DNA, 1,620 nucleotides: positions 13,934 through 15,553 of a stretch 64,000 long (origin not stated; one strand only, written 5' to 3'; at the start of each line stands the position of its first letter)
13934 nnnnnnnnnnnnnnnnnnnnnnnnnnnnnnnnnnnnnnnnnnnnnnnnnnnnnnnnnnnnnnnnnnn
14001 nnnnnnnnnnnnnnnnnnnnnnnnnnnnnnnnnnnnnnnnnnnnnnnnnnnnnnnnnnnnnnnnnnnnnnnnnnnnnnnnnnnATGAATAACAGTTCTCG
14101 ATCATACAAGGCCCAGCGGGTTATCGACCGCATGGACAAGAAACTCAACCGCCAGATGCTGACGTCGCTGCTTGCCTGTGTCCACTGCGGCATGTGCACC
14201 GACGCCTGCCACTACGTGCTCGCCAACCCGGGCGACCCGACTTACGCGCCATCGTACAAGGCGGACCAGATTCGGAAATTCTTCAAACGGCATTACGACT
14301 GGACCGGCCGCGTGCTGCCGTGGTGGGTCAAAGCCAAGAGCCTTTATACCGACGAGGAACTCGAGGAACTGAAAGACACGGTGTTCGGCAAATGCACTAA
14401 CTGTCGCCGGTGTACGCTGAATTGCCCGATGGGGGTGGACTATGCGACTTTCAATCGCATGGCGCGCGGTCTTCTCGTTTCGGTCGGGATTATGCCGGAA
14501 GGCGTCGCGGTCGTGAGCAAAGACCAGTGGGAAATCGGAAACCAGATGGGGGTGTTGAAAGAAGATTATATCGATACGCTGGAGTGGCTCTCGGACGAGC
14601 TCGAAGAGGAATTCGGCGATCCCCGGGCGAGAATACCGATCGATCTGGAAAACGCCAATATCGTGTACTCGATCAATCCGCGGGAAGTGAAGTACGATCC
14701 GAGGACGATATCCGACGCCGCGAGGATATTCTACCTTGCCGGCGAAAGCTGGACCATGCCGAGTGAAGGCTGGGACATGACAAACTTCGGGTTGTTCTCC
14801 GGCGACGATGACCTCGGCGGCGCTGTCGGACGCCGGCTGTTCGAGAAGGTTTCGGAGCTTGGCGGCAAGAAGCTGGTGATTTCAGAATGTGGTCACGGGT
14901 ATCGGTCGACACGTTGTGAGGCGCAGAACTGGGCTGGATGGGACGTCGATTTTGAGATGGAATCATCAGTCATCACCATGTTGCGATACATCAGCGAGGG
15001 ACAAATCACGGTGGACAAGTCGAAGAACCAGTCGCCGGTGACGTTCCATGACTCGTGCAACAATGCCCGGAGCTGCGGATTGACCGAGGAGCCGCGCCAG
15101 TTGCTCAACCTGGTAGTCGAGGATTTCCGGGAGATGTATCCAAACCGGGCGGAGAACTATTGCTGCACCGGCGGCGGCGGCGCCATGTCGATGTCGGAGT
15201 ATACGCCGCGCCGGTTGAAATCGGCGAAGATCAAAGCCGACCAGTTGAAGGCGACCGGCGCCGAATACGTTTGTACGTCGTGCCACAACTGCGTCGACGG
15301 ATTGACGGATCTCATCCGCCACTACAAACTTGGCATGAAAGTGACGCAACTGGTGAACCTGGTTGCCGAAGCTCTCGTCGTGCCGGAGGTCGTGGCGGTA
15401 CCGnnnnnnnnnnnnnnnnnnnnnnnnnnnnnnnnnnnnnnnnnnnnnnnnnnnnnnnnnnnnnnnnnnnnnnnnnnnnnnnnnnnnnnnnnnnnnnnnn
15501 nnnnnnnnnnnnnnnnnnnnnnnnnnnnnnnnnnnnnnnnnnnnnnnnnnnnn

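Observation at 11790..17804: Candidate new system: phosphorelay-gated DsrMK-like redox complex with a macrodomain partner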

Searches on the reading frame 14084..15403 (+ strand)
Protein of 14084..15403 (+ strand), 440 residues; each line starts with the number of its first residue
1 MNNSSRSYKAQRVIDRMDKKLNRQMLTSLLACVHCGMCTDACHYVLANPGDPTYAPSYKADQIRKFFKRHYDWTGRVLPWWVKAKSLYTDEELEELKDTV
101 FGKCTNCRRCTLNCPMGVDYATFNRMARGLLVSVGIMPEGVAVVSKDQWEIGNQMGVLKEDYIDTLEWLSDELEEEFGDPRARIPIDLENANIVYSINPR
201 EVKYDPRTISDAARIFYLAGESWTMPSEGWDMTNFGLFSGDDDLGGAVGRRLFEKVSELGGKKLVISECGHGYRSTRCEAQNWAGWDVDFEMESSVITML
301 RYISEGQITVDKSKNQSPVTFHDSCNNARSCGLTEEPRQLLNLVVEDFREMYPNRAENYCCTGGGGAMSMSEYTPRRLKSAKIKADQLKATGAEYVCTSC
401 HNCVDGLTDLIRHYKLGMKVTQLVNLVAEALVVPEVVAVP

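Call 33: search_protein_representatives(protein=window:14084-15403:+)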
Query: 440 residues. Proteins with E-value up to 0.001 (for the whole library): 4079; up to 1e-10: 1258; up to 1e-30: 211. The best 150 are listed.
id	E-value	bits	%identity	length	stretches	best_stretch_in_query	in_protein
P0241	9.7e-176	601.2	58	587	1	10-436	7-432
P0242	7.1e-153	525.8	79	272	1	2-272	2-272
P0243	2.8e-151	520.6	70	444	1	116-436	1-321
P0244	7.5e-125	433.5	72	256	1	127-380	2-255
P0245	1.1e-120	419.8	78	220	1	2-217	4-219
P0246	1.1e-119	416.5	78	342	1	25-246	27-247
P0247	3.2e-118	411.6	45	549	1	20-435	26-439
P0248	3.5e-115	401.6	59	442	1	11-286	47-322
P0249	7.7e-115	400.5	80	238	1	219-435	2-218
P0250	6.1e-112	390.9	79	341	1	225-440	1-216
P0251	3.4e-111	388.5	41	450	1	17-435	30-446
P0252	4.1e-97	342.0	56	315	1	116-417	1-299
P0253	2.0e-96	339.8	59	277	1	10-236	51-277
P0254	3.5e-96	339.0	51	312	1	116-435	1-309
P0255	5.0e-90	318.7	43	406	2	101-432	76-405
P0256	1.0e-89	317.7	36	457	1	12-431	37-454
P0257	2.7e-88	313.0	40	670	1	15-431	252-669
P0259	1.7e-85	303.7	40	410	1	11-432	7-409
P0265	3.4e-78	279.7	37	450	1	8-432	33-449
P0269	4.0e-76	272.9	38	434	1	23-436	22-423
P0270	1.1e-75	271.4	35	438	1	20-432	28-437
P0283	1.1e-69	251.6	34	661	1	17-434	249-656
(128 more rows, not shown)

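Call 34: search_protein_families(library=ncbifam, proteins=[P0241, P0247, P0251, P0256, P0257, P0259, P0265, P0269, P0270, P0283], max_evalue=1e-15)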
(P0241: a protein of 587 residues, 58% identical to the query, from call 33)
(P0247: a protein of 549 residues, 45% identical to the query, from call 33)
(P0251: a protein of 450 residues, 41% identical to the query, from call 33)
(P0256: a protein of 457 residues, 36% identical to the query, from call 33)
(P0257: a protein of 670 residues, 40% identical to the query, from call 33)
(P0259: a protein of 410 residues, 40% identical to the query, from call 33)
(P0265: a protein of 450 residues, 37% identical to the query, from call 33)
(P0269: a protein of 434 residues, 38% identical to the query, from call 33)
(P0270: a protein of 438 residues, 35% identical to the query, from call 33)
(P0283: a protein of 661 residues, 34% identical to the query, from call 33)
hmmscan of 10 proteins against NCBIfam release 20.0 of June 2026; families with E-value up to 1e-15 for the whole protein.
P0241 (587 aa): 7 families
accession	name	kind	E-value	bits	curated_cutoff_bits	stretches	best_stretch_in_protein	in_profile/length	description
NF045711.1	sulf_resp_HmcF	equivalog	2.6e-88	296.8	750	1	9-432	42-454/457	sulfate respiration complex iron-sulfur protein HmcF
NF045724.1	ferredox_TmcB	equivalog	9.2e-86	288.1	735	1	7-426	20-427/430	electron transfer complex ferredoxin TmcB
NF045796.1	DsrK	equivalog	3.7e-73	246.7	400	1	5-435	25-443/453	sulfate reduction electron transfer complex DsrMKJOP subunit DsrK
NF045717.1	DVU0259_DivK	exception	8.7e-27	93.6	160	1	457-542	2-87/117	DVU0259 family response regulator domain-containing protein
NF004898.0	PRK06259.1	equivalog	4e-22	78.5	385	1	94-423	182-484/488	fumarate reductase (CoM/CoB) subunit TfrB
TIGR02154.1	PhoB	equivalog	2.1e-19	69.7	296.2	1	457-583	2-119/226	phosphate regulon transcriptional regulator PhoB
NF045670.1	quin_L_LdhH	equivalog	9.1e-17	60.6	800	0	293-424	577-706/706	L-lactate dehydrogenase (quinone) large subunit LdhH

P0247 (549 aa): 5 families
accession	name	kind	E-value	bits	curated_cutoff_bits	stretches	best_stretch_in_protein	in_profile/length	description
NF045711.1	sulf_resp_HmcF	equivalog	3.3e-87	293.2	750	1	27-439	51-453/457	sulfate respiration complex iron-sulfur protein HmcF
NF045724.1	ferredox_TmcB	equivalog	5.9e-80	268.9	735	1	29-426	34-419/430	electron transfer complex ferredoxin TmcB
NF045796.1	DsrK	equivalog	7.1e-75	252.3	400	1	28-441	42-441/453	sulfate reduction electron transfer complex DsrMKJOP subunit DsrK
NF045670.1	quin_L_LdhH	equivalog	3.2e-20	72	800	1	241-430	512-704/706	L-lactate dehydrogenase (quinone) large subunit LdhH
NF004898.0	PRK06259.1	equivalog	1.1e-18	67.2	385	1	265-433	331-486/488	fumarate reductase (CoM/CoB) subunit TfrB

P0251 (450 aa): 5 families
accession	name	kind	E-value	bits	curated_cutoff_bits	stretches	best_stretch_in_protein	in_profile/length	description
NF045711.1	sulf_resp_HmcF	equivalog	1.1e-95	321.1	750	1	8-449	26-456/457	sulfate respiration complex iron-sulfur protein HmcF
NF045724.1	ferredox_TmcB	equivalog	9.6e-89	297.9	735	1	16-440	13-426/430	electron transfer complex ferredoxin TmcB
NF045796.1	DsrK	equivalog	9.2e-74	248.7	400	1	40-445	47-438/453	sulfate reduction electron transfer complex DsrMKJOP subunit DsrK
NF045670.1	quin_L_LdhH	equivalog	1e-20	73.7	800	1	290-439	561-706/706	L-lactate dehydrogenase (quinone) large subunit LdhH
NF004898.0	PRK06259.1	equivalog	7.6e-17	61.1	385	0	302-438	356-484/488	fumarate reductase (CoM/CoB) subunit TfrB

P0256 (457 aa): 5 families
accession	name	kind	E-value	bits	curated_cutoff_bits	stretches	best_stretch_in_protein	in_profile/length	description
NF045711.1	sulf_resp_HmcF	equivalog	1e-73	248.7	750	1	35-450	40-445/457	sulfate respiration complex iron-sulfur protein HmcF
NF045724.1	ferredox_TmcB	equivalog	1.1e-73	248.3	735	1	36-454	22-428/430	electron transfer complex ferredoxin TmcB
NF045796.1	DsrK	equivalog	2.1e-72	244.2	400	1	32-454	29-435/453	sulfate reduction electron transfer complex DsrMKJOP subunit DsrK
NF004898.0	PRK06259.1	equivalog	3.1e-23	82.1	385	1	334-452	371-486/488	fumarate reductase (CoM/CoB) subunit TfrB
NF045670.1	quin_L_LdhH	equivalog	1e-18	67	800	1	329-451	589-706/706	L-lactate dehydrogenase (quinone) large subunit LdhH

P0257 (670 aa): 5 families
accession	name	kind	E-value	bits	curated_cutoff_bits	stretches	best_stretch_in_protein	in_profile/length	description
NF045796.1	DsrK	equivalog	5.3e-74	249.5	400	1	240-669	21-435/453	sulfate reduction electron transfer complex DsrMKJOP subunit DsrK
NF045724.1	ferredox_TmcB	equivalog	4.1e-73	246.4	735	1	249-670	23-429/430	electron transfer complex ferredoxin TmcB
NF045711.1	sulf_resp_HmcF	equivalog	4.7e-71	239.9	750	1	244-666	37-446/457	sulfate respiration complex iron-sulfur protein HmcF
NF004898.0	PRK06259.1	equivalog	4.1e-23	81.8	385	1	524-668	354-487/488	fumarate reductase (CoM/CoB) subunit TfrB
NF045670.1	quin_L_LdhH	equivalog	5.3e-20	71.3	800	1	526-666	575-706/706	L-lactate dehydrogenase (quinone) large subunit LdhH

P0259 (410 aa): 5 families
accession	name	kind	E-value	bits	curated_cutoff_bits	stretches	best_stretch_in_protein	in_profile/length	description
NF045711.1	sulf_resp_HmcF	equivalog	9.4e-77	258.7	750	1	11-405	45-446/457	sulfate respiration complex iron-sulfur protein HmcF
NF045724.1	ferredox_TmcB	equivalog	1.3e-76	257.9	735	1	22-407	37-427/430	electron transfer complex ferredoxin TmcB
NF045796.1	DsrK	equivalog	1.8e-58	198.3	400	1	10-409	32-436/453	sulfate reduction electron transfer complex DsrMKJOP subunit DsrK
NF045670.1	quin_L_LdhH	equivalog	1.2e-18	66.8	800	1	278-404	582-705/706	L-lactate dehydrogenase (quinone) large subunit LdhH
NF004898.0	PRK06259.1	equivalog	1.9e-17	63.1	385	0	286-406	369-486/488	fumarate reductase (CoM/CoB) subunit TfrB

P0265 (450 aa): 4 families
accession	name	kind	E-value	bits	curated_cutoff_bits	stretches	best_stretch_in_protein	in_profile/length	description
NF045796.1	DsrK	equivalog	3.1e-135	451.3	400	1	34-450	30-437/453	sulfate reduction electron transfer complex DsrMKJOP subunit DsrK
NF045724.1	ferredox_TmcB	equivalog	2.5e-74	250.4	735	1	31-444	19-424/430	electron transfer complex ferredoxin TmcB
NF045711.1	sulf_resp_HmcF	equivalog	3e-60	204.3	750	1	44-439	49-440/457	sulfate respiration complex iron-sulfur protein HmcF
NF004898.0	PRK06259.1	equivalog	3e-19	69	385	0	334-446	376-486/488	fumarate reductase (CoM/CoB) subunit TfrB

P0269 (434 aa): 3 families
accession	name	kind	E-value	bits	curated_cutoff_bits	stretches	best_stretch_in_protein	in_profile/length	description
NF045711.1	sulf_resp_HmcF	equivalog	4.3e-128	428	750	1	7-425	38-456/457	sulfate respiration complex iron-sulfur protein HmcF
NF045724.1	ferredox_TmcB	equivalog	4.1e-103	345.3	735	1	12-417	24-427/430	electron transfer complex ferredoxin TmcB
NF045796.1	DsrK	equivalog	2.3e-41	141.8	400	1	22-422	43-439/453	sulfate reduction electron transfer complex DsrMKJOP subunit DsrK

P0270 (438 aa): 5 families
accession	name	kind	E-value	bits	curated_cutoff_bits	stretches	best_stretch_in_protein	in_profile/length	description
NF045796.1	DsrK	equivalog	6.5e-99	331.6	400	1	31-436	43-435/453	sulfate reduction electron transfer complex DsrMKJOP subunit DsrK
NF045711.1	sulf_resp_HmcF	equivalog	5.3e-74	249.7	750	1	9-424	36-437/457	sulfate respiration complex iron-sulfur protein HmcF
NF045724.1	ferredox_TmcB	equivalog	2.7e-67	227.2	735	1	33-433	36-425/430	electron transfer complex ferredoxin TmcB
NF045670.1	quin_L_LdhH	equivalog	1.6e-23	82.9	800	1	293-431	573-704/706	L-lactate dehydrogenase (quinone) large subunit LdhH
NF004898.0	PRK06259.1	equivalog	4e-23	81.8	385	1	100-431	178-483/488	fumarate reductase (CoM/CoB) subunit TfrB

P0283 (661 aa): 6 families
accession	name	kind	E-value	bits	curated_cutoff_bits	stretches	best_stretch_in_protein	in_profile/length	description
NF045796.1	DsrK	equivalog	1.1e-69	235.2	400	1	258-655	46-437/453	sulfate reduction electron transfer complex DsrMKJOP subunit DsrK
NF045724.1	ferredox_TmcB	equivalog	3.9e-57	193.7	735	1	259-653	38-428/430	electron transfer complex ferredoxin TmcB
NF045711.1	sulf_resp_HmcF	equivalog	1.4e-51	175.8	750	1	238-656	36-452/457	sulfate respiration complex iron-sulfur protein HmcF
NF004898.0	PRK06259.1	equivalog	2.2e-29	102.5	385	1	509-653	352-488/488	fumarate reductase (CoM/CoB) subunit TfrB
NF038037.1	cytob_DsrM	equivalog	1.1e-26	93.7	300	1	55-214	108-269/320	sulfate reduction electron transfer complex DsrMKJOP subunit DsrM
NF045670.1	quin_L_LdhH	equivalog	1e-19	70.4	800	1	512-650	574-706/706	L-lactate dehydrogenase (quinone) large subunit LdhH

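Call 43: list_cluster_members(proteins=[P0241, P0247, P0251, P0257])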
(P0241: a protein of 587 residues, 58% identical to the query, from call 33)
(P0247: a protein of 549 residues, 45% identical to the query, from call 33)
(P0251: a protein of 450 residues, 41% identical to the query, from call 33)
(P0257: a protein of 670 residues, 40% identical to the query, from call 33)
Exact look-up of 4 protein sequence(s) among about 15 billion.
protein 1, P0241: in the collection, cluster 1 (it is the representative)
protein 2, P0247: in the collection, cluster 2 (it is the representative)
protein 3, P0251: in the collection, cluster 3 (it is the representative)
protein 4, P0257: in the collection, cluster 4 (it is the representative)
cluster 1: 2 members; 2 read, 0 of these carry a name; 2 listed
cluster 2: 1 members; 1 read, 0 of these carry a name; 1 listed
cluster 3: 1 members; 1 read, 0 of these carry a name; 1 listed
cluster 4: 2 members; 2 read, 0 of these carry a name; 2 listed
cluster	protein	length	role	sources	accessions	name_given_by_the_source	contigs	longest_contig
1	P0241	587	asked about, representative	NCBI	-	-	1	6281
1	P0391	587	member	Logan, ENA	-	-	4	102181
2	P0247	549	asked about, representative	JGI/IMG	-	-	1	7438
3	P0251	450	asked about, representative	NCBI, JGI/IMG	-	-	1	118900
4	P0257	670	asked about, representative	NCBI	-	-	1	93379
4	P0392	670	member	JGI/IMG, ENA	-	-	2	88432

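Call 44: find_encoding_contigs(protein=P0251, flank=6000, max_places=2)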
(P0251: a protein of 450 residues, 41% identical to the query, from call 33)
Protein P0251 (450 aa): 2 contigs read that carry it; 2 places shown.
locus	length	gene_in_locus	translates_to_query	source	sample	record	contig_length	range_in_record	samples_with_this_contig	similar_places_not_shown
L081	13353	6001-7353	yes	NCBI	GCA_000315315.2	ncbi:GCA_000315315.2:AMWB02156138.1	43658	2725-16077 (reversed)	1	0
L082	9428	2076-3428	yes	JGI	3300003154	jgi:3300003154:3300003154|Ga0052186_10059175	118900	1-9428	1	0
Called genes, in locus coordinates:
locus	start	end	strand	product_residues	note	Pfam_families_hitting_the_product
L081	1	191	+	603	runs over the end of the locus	PF00664:ABC_membrane, PF00005:ABC_tran, PF02463:SMC_N (weak), PF06414:Zeta_toxin (faint)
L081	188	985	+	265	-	PF00459:Inositol_P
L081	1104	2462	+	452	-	PF02878:PGM_PMM_I, PF02879:PGM_PMM_II, PF02880:PGM_PMM_III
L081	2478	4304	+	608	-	PF13522:GATase_6, PF13537:GATase_7, PF01380:SIS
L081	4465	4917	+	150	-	PF08922:DUF1905, PF13376:OmdA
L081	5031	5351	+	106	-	PF04358:DsrC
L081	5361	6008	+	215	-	-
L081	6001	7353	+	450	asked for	PF13187:Fer4_9 (faint), PF13183:Fer4_8, PF12838:Fer4_7 (weak), PF13534:Fer4_17 (weak), PF02754:CCG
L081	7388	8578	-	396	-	PF00266:Aminotran_5, PF01053:Cys_Met_Meta_PP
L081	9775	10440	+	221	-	PF01545:Cation_efflux, PF16916:ZT_dimer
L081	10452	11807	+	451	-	PF01938:TRAM (weak), PF05958:tRNA_U5-meth_tr, PF01135:PCMT (weak), PF05175:MTS, PF03602:Cons_hypoth95, PF09445:Methyltransf_15, PF13649:Methyltransf_25, PF13847:Methyltransf_31, +3 more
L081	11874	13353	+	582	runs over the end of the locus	PF05960:DUF885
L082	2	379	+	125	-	?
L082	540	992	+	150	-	PF08922:DUF1905, PF13376:OmdA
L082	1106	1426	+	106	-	PF04358:DsrC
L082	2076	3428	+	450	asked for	PF13187:Fer4_9 (faint), PF13183:Fer4_8, PF12838:Fer4_7 (weak), PF13534:Fer4_17 (weak), PF02754:CCG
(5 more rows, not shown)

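Call 45: find_encoding_contigs(protein=P0247, flank=6000, max_places=2)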
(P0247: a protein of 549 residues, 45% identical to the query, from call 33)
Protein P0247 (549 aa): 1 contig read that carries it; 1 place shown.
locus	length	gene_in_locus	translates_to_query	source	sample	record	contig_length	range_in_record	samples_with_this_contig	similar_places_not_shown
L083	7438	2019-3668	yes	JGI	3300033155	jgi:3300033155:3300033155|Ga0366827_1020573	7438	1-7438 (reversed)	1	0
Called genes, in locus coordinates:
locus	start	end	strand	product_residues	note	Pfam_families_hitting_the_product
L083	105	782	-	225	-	PF06114:Peptidase_M78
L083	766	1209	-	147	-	PF13560:HTH_31 (weak), PF01381:HTH_3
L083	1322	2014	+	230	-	PF02665:Nitrate_red_gam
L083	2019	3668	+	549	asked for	PF13183:Fer4_8, PF13534:Fer4_17, PF02754:CCG, PF04358:DsrC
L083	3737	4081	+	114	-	PF04358:DsrC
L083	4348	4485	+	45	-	-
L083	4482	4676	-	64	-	-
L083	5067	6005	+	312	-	-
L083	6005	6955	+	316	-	PF13183:Fer4_8, PF13237:Fer4_10 (faint), PF13484:Fer4_16 (faint), PF13534:Fer4_17 (weak)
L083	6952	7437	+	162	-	?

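Call 83: find_encoding_contigs(protein=P0257, flank=4000, max_places=1)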
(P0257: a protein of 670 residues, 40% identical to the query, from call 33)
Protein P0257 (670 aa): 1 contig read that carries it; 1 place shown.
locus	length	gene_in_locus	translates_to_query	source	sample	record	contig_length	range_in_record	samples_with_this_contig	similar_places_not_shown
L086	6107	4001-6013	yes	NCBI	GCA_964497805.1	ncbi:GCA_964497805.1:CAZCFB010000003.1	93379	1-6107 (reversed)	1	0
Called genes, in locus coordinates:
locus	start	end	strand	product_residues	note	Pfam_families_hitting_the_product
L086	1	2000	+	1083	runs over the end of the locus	PF23759:GBD_T9SS_assoc (faint), PF04151:PPC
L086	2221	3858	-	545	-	-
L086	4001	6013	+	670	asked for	PF13187:Fer4_9 (faint), PF12838:Fer4_7 (weak), PF13183:Fer4_8, PF13534:Fer4_17, PF02754:CCG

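Call 84: find_encoding_contigs(protein=P0259, flank=4000, max_places=1)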
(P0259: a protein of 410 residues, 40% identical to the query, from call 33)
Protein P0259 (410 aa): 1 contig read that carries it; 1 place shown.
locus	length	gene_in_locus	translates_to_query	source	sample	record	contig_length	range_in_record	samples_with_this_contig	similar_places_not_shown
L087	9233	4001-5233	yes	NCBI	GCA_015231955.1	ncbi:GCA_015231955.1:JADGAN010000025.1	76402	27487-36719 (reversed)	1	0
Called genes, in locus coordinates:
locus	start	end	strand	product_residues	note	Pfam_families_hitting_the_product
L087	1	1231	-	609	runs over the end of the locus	PF00149:Metallophos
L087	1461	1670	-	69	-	-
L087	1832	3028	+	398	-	PF00266:Aminotran_5, PF00155:Aminotran_1_2 (faint), PF01041:DegT_DnrJ_EryC1, PF01212:Beta_elim_lyase, PF01053:Cys_Met_Meta_PP (weak)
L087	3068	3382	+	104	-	PF04358:DsrC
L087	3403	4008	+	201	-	-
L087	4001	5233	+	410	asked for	PF13183:Fer4_8, PF02754:CCG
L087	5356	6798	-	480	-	-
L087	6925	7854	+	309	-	PF04773:FecR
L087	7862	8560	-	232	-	PF01048:PNP_UDP_1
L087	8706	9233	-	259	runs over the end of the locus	-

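Call 85: find_encoding_contigs(protein=P0255, flank=4000, max_places=1)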
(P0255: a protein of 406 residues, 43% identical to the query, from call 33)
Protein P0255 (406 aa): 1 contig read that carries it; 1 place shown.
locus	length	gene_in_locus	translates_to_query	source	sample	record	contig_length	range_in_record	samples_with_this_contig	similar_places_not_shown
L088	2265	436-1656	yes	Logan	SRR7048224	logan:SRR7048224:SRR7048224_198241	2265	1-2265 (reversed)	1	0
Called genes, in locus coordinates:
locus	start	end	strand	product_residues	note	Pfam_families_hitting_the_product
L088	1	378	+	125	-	?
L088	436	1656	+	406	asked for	PF13183:Fer4_8, PF12838:Fer4_7 (weak), PF13534:Fer4_17, PF02754:CCG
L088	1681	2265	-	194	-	?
